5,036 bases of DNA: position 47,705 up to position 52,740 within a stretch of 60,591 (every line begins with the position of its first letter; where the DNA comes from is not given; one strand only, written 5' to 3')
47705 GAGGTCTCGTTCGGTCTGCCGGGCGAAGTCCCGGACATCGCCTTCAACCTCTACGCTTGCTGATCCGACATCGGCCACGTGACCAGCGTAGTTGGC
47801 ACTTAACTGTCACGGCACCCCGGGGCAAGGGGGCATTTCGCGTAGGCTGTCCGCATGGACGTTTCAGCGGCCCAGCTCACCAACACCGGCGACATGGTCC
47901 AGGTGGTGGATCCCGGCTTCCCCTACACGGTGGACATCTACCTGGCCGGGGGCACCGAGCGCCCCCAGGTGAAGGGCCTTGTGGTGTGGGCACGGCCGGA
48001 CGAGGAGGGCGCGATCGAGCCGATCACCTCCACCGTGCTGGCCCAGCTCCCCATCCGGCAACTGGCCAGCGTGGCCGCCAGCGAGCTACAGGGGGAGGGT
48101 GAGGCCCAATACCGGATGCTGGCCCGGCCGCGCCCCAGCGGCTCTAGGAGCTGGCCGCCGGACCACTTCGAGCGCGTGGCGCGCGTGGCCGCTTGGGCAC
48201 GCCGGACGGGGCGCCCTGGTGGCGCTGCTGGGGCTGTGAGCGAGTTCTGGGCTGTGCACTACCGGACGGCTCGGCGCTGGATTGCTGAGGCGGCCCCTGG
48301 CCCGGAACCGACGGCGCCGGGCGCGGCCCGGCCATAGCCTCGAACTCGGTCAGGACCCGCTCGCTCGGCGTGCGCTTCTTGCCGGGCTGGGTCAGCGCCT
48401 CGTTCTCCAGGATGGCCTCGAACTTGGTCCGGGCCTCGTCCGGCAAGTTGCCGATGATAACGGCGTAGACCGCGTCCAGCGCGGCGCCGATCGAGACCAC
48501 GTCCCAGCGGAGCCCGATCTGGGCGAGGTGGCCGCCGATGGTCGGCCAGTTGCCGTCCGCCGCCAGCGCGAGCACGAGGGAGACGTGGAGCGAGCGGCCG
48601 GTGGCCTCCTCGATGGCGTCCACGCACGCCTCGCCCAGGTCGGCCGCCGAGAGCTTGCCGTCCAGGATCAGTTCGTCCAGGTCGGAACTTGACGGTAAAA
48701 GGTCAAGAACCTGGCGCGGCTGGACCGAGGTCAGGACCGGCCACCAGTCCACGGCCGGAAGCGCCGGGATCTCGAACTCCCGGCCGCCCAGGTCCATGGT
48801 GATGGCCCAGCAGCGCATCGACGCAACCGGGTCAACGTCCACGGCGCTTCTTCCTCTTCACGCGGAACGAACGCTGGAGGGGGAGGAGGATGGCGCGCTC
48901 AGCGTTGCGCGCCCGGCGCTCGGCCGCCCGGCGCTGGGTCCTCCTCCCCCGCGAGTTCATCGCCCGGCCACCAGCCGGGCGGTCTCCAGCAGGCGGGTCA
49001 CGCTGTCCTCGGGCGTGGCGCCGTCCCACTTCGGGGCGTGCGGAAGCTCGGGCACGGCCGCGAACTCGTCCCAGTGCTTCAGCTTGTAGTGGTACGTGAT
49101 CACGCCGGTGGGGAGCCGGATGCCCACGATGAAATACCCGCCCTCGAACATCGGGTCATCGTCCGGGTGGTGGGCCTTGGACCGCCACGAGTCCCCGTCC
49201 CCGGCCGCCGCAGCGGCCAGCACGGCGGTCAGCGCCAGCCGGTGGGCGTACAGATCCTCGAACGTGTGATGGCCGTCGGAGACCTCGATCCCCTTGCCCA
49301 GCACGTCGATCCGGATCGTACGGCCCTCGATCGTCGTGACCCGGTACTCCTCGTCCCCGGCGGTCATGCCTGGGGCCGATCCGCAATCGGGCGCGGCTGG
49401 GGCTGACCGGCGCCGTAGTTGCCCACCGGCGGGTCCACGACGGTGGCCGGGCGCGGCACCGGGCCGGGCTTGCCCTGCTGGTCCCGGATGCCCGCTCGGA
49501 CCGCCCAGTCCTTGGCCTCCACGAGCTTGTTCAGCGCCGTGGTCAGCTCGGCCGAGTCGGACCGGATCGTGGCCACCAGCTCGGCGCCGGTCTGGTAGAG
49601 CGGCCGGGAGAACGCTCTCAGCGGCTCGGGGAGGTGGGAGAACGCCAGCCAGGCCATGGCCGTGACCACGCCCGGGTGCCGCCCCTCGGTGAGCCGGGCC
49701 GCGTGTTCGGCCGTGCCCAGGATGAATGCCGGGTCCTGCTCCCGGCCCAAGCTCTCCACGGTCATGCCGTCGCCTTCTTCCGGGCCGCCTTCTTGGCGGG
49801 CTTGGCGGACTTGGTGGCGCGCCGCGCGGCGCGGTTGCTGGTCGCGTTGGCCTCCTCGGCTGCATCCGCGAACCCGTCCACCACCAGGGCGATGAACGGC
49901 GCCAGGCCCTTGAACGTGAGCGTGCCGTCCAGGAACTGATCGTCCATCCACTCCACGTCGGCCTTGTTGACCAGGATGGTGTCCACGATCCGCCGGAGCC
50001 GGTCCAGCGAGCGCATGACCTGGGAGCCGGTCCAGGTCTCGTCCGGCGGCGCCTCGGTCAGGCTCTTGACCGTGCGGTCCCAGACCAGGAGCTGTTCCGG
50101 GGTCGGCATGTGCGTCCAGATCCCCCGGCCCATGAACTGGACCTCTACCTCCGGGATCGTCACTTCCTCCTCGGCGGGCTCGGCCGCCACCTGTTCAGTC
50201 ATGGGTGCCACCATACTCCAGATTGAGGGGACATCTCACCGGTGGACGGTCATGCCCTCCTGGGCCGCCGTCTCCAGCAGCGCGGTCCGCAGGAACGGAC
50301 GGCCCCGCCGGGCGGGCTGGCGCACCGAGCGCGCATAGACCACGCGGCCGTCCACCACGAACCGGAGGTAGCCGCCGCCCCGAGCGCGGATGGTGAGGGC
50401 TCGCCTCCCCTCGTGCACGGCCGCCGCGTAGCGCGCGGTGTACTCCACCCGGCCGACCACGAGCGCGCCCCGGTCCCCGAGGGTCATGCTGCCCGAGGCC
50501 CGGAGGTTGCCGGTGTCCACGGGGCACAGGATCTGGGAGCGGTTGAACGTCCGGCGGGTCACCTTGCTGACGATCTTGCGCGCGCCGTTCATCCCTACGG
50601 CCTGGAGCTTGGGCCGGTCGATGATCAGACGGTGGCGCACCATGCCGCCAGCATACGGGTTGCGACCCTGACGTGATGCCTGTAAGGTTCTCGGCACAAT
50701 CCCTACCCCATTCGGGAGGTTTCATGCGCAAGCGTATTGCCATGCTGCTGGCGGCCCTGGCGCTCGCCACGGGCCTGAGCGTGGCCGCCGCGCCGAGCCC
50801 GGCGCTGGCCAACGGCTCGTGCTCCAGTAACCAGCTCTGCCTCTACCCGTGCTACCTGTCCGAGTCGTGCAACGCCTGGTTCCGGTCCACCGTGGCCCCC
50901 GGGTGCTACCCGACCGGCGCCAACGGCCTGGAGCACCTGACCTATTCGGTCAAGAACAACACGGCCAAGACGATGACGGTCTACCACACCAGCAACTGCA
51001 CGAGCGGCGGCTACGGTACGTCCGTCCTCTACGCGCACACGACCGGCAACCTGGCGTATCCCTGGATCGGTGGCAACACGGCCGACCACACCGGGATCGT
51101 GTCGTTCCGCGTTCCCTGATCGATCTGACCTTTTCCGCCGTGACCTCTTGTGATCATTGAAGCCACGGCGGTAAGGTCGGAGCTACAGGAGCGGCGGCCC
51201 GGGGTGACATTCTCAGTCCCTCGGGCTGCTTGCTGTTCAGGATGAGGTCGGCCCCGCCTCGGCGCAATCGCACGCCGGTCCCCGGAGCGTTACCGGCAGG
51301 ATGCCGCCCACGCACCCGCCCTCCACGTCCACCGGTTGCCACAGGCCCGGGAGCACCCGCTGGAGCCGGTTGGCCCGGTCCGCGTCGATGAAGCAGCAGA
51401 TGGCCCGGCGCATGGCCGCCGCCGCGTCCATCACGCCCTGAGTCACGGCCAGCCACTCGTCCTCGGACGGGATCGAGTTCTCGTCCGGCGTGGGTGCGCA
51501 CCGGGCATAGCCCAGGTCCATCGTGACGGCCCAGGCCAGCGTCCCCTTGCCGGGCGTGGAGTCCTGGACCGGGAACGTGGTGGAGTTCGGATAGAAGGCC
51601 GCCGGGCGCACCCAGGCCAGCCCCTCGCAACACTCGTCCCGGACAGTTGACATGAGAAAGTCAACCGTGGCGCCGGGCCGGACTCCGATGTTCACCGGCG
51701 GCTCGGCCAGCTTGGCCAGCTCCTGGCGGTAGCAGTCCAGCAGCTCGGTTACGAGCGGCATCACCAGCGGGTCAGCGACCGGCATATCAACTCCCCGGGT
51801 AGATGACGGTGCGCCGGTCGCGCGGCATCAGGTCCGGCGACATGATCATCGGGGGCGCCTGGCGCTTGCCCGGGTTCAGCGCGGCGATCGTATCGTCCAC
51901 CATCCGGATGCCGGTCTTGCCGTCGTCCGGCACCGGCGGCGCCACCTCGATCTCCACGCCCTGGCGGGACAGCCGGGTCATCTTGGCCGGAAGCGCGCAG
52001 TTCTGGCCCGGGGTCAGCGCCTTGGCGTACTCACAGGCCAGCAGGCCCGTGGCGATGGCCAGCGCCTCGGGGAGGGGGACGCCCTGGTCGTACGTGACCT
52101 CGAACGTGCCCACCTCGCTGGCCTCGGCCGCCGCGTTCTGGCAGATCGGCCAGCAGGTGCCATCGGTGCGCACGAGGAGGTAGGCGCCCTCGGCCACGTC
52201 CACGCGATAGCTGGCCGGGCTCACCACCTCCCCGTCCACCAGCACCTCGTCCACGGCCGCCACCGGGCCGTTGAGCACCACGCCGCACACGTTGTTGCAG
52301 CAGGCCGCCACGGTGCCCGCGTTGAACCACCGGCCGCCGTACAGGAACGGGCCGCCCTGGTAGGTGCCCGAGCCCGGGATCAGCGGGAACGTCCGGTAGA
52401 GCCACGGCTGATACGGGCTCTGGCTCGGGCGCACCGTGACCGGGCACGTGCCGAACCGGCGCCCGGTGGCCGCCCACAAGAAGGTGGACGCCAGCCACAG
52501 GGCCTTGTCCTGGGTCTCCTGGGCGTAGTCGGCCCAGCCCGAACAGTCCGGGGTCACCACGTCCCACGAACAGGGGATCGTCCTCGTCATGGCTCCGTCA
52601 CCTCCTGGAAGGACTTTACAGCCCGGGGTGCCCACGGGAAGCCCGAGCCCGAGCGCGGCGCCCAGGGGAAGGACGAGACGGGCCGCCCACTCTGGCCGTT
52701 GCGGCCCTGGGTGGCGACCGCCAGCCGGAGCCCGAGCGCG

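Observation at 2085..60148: An 18-bp dyad, TTGAC-N8-GTCAA, occurs far above chance and is written into coding sequence with rare codons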

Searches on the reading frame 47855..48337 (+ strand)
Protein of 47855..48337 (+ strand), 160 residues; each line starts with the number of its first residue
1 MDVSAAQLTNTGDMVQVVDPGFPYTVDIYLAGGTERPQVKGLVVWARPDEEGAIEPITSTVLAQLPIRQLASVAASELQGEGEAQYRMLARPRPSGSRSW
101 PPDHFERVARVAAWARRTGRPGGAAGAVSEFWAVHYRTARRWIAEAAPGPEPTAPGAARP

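Call 24: search_protein_families(library=pfam, max_evalue=0.01, proteins=[window:47855-48337:+])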
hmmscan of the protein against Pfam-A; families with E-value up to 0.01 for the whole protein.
window:47855-48337:+ (160 aa): 0 families

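Call 25: search_protein_families(library=phrogs, max_evalue=0.001, proteins=[window:47855-48337:+])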
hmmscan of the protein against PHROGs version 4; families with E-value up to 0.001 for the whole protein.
window:47855-48337:+ (160 aa): 0 families

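Call 63: find_related_loci(query=A2, collection=viral_contigs, flank=3000)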
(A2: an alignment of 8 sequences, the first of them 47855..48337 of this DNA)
Query A2 (160 aa) in viral_contigs; peptide patterns used: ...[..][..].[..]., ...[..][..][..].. (x = any residue, [..] = any of these).
90 stretches matched a pattern; 47 encode a relative of the query (tblastn E <= 1e-3); 47 distinct loci.
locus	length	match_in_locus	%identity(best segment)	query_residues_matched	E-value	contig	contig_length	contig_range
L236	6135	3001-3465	76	1-160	1e-75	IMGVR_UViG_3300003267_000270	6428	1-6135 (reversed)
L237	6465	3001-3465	74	1-155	3e-72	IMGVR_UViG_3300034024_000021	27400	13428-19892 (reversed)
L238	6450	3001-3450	74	1-150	8e-72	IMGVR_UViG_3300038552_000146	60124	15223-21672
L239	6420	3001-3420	76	1-144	1e-70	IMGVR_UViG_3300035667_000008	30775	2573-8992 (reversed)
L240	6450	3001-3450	71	1-154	2e-70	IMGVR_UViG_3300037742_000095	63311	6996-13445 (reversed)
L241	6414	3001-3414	80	1-143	1e-70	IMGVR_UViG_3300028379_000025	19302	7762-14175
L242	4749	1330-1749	76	1-144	3e-70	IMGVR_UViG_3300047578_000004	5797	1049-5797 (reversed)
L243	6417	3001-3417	77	1-144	1e-69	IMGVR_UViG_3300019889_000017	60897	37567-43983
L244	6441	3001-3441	73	1-146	1e-69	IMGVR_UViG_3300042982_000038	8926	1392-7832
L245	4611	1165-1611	70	1-146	3e-68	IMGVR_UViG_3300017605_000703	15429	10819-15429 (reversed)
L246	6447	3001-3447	70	1-146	7e-68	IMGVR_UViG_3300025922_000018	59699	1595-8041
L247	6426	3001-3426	70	1-146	1e-66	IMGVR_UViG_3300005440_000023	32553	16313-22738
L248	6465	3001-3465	70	1-150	2e-64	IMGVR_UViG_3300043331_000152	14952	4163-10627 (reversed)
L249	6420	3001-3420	74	1-145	4e-64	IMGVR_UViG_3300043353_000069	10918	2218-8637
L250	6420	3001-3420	77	1-145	2e-64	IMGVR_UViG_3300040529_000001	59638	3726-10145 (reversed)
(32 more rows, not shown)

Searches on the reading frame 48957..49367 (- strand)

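Call 81: search_protein_families(library=phrogs, max_evalue=0.001, proteins=[window:48957-49367:-])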
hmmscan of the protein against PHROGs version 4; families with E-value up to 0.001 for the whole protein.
window:48957-49367:- (136 aa): 3 families
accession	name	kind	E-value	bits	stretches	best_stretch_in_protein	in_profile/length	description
phrog_3392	-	unknown function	2e-39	137.3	1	20-130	200-304/310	-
phrog_21846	-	unknown function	1.2e-18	68.3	1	65-135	284-352/354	-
phrog_3769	-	unknown function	1.8e-16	61.4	1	28-128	64-159/186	-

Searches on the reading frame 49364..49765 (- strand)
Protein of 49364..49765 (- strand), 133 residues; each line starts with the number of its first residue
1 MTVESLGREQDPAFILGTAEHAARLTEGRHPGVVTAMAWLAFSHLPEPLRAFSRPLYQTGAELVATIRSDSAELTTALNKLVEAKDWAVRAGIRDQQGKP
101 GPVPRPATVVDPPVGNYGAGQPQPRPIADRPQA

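Call 81: search_protein_families(library=phrogs, max_evalue=0.001, proteins=[window:49364-49765:-])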
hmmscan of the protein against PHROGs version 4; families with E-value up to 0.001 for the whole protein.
window:49364-49765:- (133 aa): 2 families
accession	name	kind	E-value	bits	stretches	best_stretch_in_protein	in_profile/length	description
phrog_5120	-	unknown function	1.1e-21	77.9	1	25-100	3-77/79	-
phrog_1761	-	unknown function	4.2e-14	54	1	31-98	77-143/148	-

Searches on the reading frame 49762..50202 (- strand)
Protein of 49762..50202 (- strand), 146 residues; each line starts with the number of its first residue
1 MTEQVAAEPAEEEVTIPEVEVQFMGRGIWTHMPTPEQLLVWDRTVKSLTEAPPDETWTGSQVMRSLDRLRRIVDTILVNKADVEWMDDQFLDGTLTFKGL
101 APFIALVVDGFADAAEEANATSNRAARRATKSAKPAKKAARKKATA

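Call 81: search_protein_families(library=phrogs, max_evalue=0.001, proteins=[window:49762-50202:-])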
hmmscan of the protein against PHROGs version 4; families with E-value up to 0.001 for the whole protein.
window:49762-50202:- (146 aa): 1 family
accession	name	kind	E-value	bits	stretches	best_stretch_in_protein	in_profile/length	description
phrog_34585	-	unknown function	2.7e-35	122.5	1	7-145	12-148/150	-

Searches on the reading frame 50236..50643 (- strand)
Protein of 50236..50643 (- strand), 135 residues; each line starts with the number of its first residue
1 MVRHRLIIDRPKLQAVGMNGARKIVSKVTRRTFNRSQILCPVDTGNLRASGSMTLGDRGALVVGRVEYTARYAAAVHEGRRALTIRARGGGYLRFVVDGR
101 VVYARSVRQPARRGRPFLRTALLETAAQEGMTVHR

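Call 81: search_protein_families(library=phrogs, max_evalue=0.001, proteins=[window:50236-50643:-])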
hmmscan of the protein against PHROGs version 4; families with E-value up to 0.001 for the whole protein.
window:50236-50643:- (135 aa): 2 families
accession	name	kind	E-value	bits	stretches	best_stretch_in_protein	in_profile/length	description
phrog_5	-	connector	5.5e-11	43.8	1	17-125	109-193/239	tail completion or Neck1 protein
phrog_556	-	head and packaging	0.00062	20.6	1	35-79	82-118/295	minor head protein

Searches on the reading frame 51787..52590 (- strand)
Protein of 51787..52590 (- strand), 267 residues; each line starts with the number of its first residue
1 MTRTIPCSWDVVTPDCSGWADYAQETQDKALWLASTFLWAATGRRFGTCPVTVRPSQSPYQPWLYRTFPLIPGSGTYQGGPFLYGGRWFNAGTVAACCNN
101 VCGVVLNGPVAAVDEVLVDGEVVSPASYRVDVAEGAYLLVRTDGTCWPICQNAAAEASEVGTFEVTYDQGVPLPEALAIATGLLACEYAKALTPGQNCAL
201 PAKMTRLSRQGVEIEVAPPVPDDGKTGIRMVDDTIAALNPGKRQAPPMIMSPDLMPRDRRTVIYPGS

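Call 81: search_protein_families(library=phrogs, max_evalue=0.001, proteins=[window:51787-52590:-])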
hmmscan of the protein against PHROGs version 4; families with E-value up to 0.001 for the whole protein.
window:51787-52590:- (267 aa): 2 families
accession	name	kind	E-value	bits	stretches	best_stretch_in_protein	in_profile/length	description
phrog_783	-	connector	1.8e-69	234.9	1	6-258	2-252/254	head-tail adaptor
phrog_442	-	connector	4.4e-08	33.8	1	107-202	150-228/270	head-tail adaptor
